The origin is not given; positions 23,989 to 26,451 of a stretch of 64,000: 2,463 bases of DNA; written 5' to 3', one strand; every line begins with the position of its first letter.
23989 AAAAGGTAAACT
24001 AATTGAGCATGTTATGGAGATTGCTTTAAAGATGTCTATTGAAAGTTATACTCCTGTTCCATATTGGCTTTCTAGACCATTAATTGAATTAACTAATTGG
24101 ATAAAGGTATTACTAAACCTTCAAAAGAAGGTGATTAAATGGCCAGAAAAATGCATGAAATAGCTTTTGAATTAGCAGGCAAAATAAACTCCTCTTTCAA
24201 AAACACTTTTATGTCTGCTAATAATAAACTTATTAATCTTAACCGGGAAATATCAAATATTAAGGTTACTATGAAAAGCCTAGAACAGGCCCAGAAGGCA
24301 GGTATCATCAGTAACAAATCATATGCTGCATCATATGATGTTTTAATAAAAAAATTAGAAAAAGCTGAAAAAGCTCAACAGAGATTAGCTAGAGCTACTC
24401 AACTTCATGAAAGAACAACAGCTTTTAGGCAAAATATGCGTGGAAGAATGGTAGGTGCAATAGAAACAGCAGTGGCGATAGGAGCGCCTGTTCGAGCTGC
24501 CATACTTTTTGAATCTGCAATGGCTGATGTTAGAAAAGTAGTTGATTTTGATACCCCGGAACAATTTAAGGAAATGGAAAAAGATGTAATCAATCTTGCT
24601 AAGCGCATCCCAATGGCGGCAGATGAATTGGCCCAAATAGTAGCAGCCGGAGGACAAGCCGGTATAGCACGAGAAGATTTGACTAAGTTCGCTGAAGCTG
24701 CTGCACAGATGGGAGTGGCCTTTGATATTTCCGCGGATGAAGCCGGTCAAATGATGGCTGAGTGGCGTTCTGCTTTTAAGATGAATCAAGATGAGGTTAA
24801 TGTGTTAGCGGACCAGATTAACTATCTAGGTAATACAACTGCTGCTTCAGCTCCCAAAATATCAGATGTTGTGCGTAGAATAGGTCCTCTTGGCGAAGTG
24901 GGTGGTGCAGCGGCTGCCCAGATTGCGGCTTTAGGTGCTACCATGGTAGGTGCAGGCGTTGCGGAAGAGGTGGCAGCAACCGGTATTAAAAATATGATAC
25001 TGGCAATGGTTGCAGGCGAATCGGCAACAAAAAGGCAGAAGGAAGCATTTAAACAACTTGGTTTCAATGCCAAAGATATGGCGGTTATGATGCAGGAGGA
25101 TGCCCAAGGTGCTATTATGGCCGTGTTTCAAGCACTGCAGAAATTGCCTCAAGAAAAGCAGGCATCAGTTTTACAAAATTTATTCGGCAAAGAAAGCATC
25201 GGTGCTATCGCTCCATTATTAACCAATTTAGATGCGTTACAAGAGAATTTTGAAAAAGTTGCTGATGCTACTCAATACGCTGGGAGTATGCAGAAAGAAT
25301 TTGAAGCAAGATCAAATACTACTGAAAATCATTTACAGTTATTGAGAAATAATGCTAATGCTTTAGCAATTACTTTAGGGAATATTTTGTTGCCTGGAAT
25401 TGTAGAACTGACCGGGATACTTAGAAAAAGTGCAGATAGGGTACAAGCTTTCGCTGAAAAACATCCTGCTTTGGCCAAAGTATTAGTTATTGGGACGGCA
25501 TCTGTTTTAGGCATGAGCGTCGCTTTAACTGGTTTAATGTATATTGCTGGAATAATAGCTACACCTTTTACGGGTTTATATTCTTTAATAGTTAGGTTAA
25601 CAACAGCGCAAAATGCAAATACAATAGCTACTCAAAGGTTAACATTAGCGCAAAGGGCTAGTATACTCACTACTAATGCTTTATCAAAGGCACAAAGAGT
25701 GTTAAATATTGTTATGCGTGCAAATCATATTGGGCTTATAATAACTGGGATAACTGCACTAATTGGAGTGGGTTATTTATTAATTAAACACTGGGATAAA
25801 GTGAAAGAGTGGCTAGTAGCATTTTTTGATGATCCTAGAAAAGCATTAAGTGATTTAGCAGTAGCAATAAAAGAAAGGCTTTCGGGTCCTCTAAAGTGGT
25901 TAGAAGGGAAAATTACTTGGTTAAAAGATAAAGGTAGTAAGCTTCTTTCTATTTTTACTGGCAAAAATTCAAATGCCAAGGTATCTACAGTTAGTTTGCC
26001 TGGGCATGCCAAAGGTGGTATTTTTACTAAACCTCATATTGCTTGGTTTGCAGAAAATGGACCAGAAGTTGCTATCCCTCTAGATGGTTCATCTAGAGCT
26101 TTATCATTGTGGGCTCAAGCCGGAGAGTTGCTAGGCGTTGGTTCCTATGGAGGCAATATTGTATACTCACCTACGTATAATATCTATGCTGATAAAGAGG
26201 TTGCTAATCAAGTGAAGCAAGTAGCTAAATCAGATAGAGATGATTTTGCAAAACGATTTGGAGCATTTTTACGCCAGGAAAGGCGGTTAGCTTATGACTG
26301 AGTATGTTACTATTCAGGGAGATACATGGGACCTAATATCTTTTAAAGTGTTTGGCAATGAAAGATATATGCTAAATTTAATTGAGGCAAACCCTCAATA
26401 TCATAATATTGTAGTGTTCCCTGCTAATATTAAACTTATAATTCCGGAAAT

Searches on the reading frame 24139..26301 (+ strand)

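Call 49: search_protein_families(library=pfam, proteins=[window:24139-26301:+])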
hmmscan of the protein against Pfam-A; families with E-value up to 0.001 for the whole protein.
window:24139-26301:+ (720 aa): 1 family
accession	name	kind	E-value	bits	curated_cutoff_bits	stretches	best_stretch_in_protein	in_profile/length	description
PF10145.14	PhageMin_Tail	-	4.6e-43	147.9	33.2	1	148-350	2-201/201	Phage-related minor tail protein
